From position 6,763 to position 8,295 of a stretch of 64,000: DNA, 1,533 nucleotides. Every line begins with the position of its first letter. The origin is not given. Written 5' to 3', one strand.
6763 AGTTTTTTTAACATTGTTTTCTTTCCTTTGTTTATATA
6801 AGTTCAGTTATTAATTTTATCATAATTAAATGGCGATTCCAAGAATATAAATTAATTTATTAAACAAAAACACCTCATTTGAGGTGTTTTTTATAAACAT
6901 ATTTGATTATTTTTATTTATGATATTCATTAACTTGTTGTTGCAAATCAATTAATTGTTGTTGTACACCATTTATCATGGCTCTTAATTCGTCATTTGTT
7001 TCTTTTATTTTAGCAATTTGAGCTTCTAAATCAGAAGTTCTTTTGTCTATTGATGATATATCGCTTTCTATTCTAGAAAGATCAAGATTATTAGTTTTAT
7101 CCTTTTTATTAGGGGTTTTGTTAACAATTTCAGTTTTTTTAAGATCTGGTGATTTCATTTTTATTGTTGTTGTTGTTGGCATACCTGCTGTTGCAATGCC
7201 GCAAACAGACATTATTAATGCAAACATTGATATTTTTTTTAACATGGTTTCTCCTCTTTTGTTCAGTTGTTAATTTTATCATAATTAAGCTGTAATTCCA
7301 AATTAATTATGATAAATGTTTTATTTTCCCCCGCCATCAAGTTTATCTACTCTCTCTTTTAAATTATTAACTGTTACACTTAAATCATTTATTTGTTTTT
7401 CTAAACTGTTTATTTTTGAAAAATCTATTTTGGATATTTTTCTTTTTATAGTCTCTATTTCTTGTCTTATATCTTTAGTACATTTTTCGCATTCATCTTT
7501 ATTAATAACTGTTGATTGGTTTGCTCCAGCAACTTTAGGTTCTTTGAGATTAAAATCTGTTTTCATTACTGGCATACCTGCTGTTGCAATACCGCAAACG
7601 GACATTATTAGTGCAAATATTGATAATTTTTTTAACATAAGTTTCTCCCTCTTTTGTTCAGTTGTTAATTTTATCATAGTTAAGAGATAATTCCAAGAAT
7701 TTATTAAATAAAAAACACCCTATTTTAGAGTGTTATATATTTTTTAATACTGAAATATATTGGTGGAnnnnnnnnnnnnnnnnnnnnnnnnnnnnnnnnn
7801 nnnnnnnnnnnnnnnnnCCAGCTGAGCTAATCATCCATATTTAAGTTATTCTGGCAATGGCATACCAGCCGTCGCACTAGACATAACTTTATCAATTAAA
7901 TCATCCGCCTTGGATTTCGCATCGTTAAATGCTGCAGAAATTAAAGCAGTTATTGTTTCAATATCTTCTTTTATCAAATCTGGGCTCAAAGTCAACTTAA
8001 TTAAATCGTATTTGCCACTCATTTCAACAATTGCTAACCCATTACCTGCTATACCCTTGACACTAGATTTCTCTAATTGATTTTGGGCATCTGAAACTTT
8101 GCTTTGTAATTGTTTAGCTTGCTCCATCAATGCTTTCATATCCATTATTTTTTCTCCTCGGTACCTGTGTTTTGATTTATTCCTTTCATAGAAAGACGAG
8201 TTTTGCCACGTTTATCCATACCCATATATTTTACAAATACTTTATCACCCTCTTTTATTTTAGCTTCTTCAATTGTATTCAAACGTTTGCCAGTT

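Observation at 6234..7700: Tandem triplication of a complete secreted coiled-coil-protein transcription unit next to tRNA-Val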

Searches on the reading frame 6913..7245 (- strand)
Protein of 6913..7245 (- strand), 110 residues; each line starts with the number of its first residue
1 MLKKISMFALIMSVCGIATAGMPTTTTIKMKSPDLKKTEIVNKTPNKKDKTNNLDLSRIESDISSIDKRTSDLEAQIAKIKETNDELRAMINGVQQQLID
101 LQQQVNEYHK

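Call 7: search_protein_families(library=pfam, proteins=[window:6913-7245:-], max_evalue=1)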
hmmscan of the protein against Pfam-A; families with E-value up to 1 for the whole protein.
window:6913-7245:- (110 aa): 36 families (the best 25 are shown)
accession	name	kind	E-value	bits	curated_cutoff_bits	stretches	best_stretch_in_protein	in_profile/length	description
PF03961.19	FapA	-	0.00033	20.8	31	1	19-108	138-229/272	Flagellar Assembly Protein A beta solenoid domain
PF01601.21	CoV_S2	-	0.001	18.2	40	1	23-108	410-497/521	Coronavirus spike glycoprotein S2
PF11932.13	DUF3450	-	0.0016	18.2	32.6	1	32-107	15-90/241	Protein of unknown function (DUF3450)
PF17675.6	APG6_N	-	0.0021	19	45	1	46-109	36-101/132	Apg6 coiled-coil region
PF05531.17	NPV_P10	-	0.0023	18.8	29.8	1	56-107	6-60/75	Nucleopolyhedrovirus P10 protein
PF16331.10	TolA_bind_tri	-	0.0032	17.9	30.1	1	56-107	6-57/76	TolA binding protein trimerisation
PF24481.2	CT398_CC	-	0.0032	17.8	27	1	51-108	78-135/180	CT398-like coiled coil hairpin domain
PF12795.12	MscS_porin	-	0.0049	16.9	34.4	1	42-107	66-131/238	Mechanosensitive ion channel porin domain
PF24922.1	ACBP4_C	-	0.0063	17.2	31.2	1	58-100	14-56/105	Acyl-CoA-binding domain-containing protein 4-6, C-terminal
PF23991.1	DUF7310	-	0.0098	16.8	40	1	52-98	28-74/83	Coiled-coil region of unknown function (DUF7310)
PF07160.18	SKA1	-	0.0099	16.1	29.6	1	35-104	17-83/243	Spindle and kinetochore-associated protein 1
PF24423.1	OVT1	-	0.012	16.4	30.9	1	30-104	24-100/100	Major antigen, helical domain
PF13851.11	GAS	-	0.012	15.5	32.3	1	51-110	22-82/200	Growth-arrest specific micro-tubule binding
PF16326.10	ABC_tran_CTD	-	0.017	15.8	32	1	55-107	9-59/69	ABC transporter C-terminal domain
PF16809.10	NleF_casp_inhib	-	0.017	15.6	24.1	1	46-108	3-65/145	NleF caspase inhibitor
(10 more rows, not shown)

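Call 42: predict_structure(alignment_id=A4)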
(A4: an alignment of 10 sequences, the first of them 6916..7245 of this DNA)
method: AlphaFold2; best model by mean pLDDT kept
length: 110 residues; sequences in the alignment: 10
mean_pLDDT: 72.0   pTM: 0.39
mean pLDDT of the five models: 72.0, 70.6, 70.5, 69.6, 69.2
residues with pLDDT >= 90: 48; 70-90: 8; 50-70: 18; < 50: 36
segments of 3 or more residues with pLDDT < 50: 1-3, 8-19, 21-23, 25-35
pLDDT, mean of each block of 10 residues (from residue 1): 49 48 43 48 51 73 95 97 96 98 94
secondary structure, 60 per line:
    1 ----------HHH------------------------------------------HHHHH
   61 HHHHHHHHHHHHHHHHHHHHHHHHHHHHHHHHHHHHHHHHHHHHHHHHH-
elements in order: H56-109

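Call 48: search_protein_representatives(alignment_id=A4)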
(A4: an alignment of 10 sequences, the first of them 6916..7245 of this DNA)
Query: 10 sequences, 113 profile positions. Proteins with E-value up to 0.001 (for the whole library): 26; up to 1e-10: 6; up to 1e-30: 2. The best 26 are listed.
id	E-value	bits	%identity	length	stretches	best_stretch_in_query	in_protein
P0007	1.0e-41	157.9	-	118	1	1-98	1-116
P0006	4.1e-35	136.6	-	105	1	1-112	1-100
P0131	1.1e-14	70.8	-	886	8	39-104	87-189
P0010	4.9e-13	65.5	-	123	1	45-107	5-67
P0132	5.1e-12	62.2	-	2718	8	56-103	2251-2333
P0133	5.0e-11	59.0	-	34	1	1-30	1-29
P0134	2.0e-10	57.1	-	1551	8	53-110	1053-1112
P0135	5.7e-08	49.2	-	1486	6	43-107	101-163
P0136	9.9e-08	48.4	-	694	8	35-103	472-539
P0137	2.9e-06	43.7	-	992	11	46-110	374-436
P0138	4.4e-05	39.9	-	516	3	39-112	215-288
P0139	6.4e-05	39.3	-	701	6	60-112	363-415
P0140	1.3e-04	38.4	-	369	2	56-112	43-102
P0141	1.5e-04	38.1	-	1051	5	55-107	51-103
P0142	1.7e-04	38.0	-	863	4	46-108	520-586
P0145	3.0e-04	37.2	-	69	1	1-61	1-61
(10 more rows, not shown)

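Call 50: find_encoding_contigs(protein=P0145, flank=5000, max_places=4)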
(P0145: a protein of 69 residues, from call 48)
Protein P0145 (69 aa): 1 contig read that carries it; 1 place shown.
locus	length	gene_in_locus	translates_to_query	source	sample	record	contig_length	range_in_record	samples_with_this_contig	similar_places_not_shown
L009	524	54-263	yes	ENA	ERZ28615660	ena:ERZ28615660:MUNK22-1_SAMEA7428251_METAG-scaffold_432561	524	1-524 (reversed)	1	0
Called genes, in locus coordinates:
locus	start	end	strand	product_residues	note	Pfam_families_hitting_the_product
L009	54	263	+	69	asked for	-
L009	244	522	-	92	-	?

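Call 65: search_solved_structures(query=A4, max_evalue=10)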
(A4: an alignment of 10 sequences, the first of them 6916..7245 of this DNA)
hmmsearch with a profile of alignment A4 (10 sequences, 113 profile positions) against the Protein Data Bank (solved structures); distinct sequences matched with E-value up to 10: 172 (the best 60 are shown).
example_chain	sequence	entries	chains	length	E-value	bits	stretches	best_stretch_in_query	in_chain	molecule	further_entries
8qox_B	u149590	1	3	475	0.00016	25.1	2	59-112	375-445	Conserved membrane protein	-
3wpo_A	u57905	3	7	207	0.00033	24.1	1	58-107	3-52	Trimeric autotransporter adhesin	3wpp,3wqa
6gao_A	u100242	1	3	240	0.00048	23.6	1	48-111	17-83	Outer capsid protein sigma-1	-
5mj3_C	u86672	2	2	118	0.00099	22.6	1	62-96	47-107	ALPHABODY MA12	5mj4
6zff_A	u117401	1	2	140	0.0013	22.2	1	61-108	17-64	DNA double-strand break repair Rad50 ATPase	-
8a3k_UNK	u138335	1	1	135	0.0037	20.8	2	56-108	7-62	sc-apCC-4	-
6zl1_C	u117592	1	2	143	0.0045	20.5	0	63-85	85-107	CMPX-383B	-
6zie_A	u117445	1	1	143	0.0055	20.2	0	64-103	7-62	CMPX-383B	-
6gaj_A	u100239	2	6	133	0.0065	20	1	48-111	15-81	Outer capsid protein sigma-1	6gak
1l8d_A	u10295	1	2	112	0.022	18.2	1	67-108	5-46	DNA double-strand break repair rad50 ATPase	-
2yo0_A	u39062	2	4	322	0.023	18.2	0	43-82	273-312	GENERAL CONTROL PROTEIN GCN4, PUTATIVE INNER MEMBRANE PROTEIN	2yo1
4kht_A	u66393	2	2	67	0.025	18.1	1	58-99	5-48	Gp41 helix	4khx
2yo2_A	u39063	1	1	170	0.034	17.6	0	58-82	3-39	GENERAL CONTROL PROTEIN GCN4, PUTATIVE INNER MEMBRANE PROTEIN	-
7zr2_A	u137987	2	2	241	0.046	17.2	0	34-90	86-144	Spike protein S2',Chimeric protein mimic of SARS-CoV-2 Spike HR1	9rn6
5zhy_A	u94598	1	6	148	0.057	16.9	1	47-99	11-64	Spike glycoprotein, Spike glycoprotein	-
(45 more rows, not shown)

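Call 79: search_protein_families(library=phrogs, proteins=[window:6913-7245:-], max_evalue=0.01)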
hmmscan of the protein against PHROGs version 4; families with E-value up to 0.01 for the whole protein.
window:6913-7245:- (110 aa): 10 families
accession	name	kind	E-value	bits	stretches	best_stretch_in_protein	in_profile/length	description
phrog_1620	-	moron, auxiliary metabolic gene and host takeover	0.0011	19.9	1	42-107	104-167/200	Hdf-like antirestriction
phrog_6631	-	unknown function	0.0013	19.3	1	7-110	6-102/251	-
phrog_8488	-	unknown function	0.0023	18.9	1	65-108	3-46/119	-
phrog_25820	-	lysis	0.0028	18.1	1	26-104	44-119/265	endolysin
phrog_4577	-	tail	0.0038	17.4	1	36-93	55-112/340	tail protein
phrog_1244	-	unknown function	0.0043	17.5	1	63-109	28-74/157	-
phrog_3268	-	lysis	0.0061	17.5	0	2-92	2-81/148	spanin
phrog_739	-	lysis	0.0064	17.7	0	68-110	27-69/122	Rz-like spanin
phrog_9583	-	unknown function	0.0074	17.8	1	57-105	49-97/113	-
phrog_20188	-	DNA, RNA and nucleotide metabolism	0.0096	16.3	1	31-109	84-160/279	endonuclease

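Call 80: search_protein_families(library=ncbifam, proteins=[window:6913-7245:-], max_evalue=0.01)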
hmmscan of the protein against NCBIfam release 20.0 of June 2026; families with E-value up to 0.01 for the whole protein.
window:6913-7245:- (110 aa): 8 families
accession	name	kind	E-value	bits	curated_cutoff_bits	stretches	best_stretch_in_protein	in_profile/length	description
NF043058.1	T4SS_LegC2C7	subfamily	0.00031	19.8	350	1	59-109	113-163/348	LegC2/C7 family Dot/Icm T4SS effector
NF038218.1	IcmG_DotF_IVB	equivalog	0.00041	20.1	200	1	24-107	77-156/266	type IVB secretion system protein IcmG/DotF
NF047368.1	collar_FlbB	equivalog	0.0006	19.7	110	1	35-107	37-110/193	periplasmic-type flagellar collar protein FlbB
NF033885.1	conj_TraP_IncI1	equivalog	0.0027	17.5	135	1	23-109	46-134/217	conjugal transfer protein TraP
NF040697.1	VPA1267_fam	equivalog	0.006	16.7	90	1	33-92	66-128/143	VPA1267 family protein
NF009086.0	PRK12421.1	equivalog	0.0079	15.2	318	1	32-102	195-264/389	ATP phosphoribosyltransferase regulatory subunit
TIGR03545.1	TIGR03545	subfamily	0.0079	14.8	173.35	1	41-106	196-261/556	TIGR03545 family protein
NF045487.1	ASRP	equivalog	0.0087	14.7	300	1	53-105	191-469/593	archaea-specific SMC-related protein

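Call 81: search_protein_families(library=padloc, proteins=[window:6913-7245:-], max_evalue=0.01)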
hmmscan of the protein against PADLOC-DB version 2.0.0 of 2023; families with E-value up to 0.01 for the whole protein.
window:6913-7245:- (110 aa): 6 families
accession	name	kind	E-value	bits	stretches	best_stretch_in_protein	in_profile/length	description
PDLC03860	LmuB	-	0.00066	16.3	1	51-105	212-266/565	-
PDLC03862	LmuB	-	0.00067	16.1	1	40-107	226-413/643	-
PDLC00514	JetC1|JetC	-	0.0014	14.5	1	47-107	298-358/1117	DUF3584 domain; MukB-like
PDLC03863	LmuB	-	0.0017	15.1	1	55-107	200-266/610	-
PDLC00580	JetC3|JetC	-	0.005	13.1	1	32-108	290-366/1068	DUF3584 domain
PDLC02736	PbeC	-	0.0075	12.8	1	37-110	222-299/685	PbeC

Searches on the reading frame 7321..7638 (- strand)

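Call 7: search_protein_families(library=pfam, proteins=[window:7321-7638:-], max_evalue=1)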
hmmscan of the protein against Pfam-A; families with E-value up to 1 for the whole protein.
window:7321-7638:- (105 aa): 29 families (the best 25 are shown)
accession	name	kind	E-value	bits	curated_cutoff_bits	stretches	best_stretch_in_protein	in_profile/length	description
PF08702.15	Fib_alpha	-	4e-05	24.3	29.9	1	43-100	72-128/143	Fibrinogen alpha/beta chain family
PF10046.14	BLOC1_2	-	0.00039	21.2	33.4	1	39-100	28-91/96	Biogenesis of lysosome-related organelles complex-1 subunit 2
PF05377.16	FlaC_arch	-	0.0015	19.4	27.8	1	61-100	2-40/55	Flagella accessory protein C (FlaC)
PF06009.19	Laminin_II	-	0.0042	17.5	33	1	49-100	14-71/138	Laminin Domain II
PF17561.7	TssO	-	0.0046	17.6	29.2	1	9-78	18-81/148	Type VI secretion system, TssO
PF19111.5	DUF5798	-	0.0059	17.2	27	1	73-101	21-49/89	Family of unknown function (DUF5798)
PF07889.17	DUF1664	-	0.017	15.6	34.6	1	46-95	74-122/124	Protein of unknown function (DUF1664)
PF10224.14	DUF2205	-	0.017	15.6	26.7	1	44-104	4-53/75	Short coiled-coil protein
PF11932.13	DUF3450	-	0.017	14.8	32.6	1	38-101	30-92/241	Protein of unknown function (DUF3450)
PF16888.10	YwqH-like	-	0.037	14.7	33.7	1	37-100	61-121/123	YwqH-like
PF15219.11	TEX12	-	0.043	14.5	27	1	73-93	21-41/85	Testis-expressed 12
PF25481.1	Nucleoprot-TPR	-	0.049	14.1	27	1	75-100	55-80/80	Nucleoprotein TPR-like domain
PF01519.22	DUF16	-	0.051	14.5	40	1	48-100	30-81/104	Protein of unknown function DUF16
PF07798.16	CCDC90-like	-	0.054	13.8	33.5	1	41-97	39-95/175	Coiled-coil domain-containing protein 90-like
PF25450.1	Rab11-FIP3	-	0.065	14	31.9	1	47-101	42-88/125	Rab11-FIP3-like domain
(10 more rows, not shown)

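Call 79: search_protein_families(library=phrogs, proteins=[window:7321-7638:-], max_evalue=0.01)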
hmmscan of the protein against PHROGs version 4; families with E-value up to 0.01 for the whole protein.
window:7321-7638:- (105 aa): 4 families
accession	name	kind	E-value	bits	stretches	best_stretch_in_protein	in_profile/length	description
phrog_38539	-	unknown function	0.00053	21.3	1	33-94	7-67/70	-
phrog_13576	-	other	0.0054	17.9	1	43-100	44-103/126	methyltransferase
phrog_14242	-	head and packaging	0.0061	16.3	1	67-105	10-46/396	major head protein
phrog_1775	-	head and packaging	0.0081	14.6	1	42-100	843-900/1609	minor head protein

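Call 80: search_protein_families(library=ncbifam, proteins=[window:7321-7638:-], max_evalue=0.01)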
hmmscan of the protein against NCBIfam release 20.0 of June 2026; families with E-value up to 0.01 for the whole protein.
window:7321-7638:- (105 aa): 6 families
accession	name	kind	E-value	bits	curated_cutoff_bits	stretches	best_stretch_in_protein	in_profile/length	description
NF038218.1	IcmG_DotF_IVB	equivalog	5.4e-05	23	200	1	48-99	127-177/266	type IVB secretion system protein IcmG/DotF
NF041034.1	Rad50_Sulf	equivalog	0.0018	16.2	1000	1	44-102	610-670/872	DNA double-strand break repair ATPase Rad50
NF045487.1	ASRP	equivalog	0.0049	15.5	300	1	55-99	221-267/593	archaea-specific SMC-related protein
TIGR04523.1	Mplasa_alph_rch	subfamily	0.006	14.6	270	1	45-99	300-353/745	helix-rich protein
NF052320.1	Cbp1_fam_LP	subfamily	0.0077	15.8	90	1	39-100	110-170/286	Cbp1 family collagen-binding glycoprotein adhesin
TIGR02169.1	SMC_prok_A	equivalog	0.0094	13.6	729.4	0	43-100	839-895/1165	chromosome segregation protein SMC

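Call 81: search_protein_families(library=padloc, proteins=[window:7321-7638:-], max_evalue=0.01)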
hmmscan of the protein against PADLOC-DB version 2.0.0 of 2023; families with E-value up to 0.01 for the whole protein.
window:7321-7638:- (105 aa): 3 families
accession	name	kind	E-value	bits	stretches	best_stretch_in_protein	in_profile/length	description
PDLC00519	JetC1|JetC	-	0.0005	16.4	1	51-101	673-723/1097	DUF3584 domain; MukB-like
PDLC00509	JetC1|JetC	-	0.0016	14.5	1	25-100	314-389/1158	DUF3584 domain; MukB-like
PDLC03860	LmuB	-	0.0046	13.6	1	46-97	193-245/565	-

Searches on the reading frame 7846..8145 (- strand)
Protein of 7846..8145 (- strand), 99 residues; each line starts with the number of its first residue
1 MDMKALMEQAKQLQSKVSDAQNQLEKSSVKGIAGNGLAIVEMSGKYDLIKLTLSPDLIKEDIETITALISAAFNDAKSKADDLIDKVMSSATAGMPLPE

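Call 7: search_protein_families(library=pfam, proteins=[window:7846-8145:-], max_evalue=1)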
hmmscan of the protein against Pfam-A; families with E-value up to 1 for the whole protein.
window:7846-8145:- (99 aa): 3 families
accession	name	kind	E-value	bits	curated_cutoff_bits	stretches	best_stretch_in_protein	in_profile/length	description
PF02575.21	YbaB_DNA_bd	-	2.2e-22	79.4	25.5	1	7-95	1-90/91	YbaB/EbfC DNA-binding family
PF18210.6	Knl1_RWD_C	-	0.13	12.8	27.8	1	8-80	41-104/151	Knl1 RWD C-terminal domain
PF12732.12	YtxH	-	0.32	11.9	37.5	0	62-89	41-68/71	YtxH-like protein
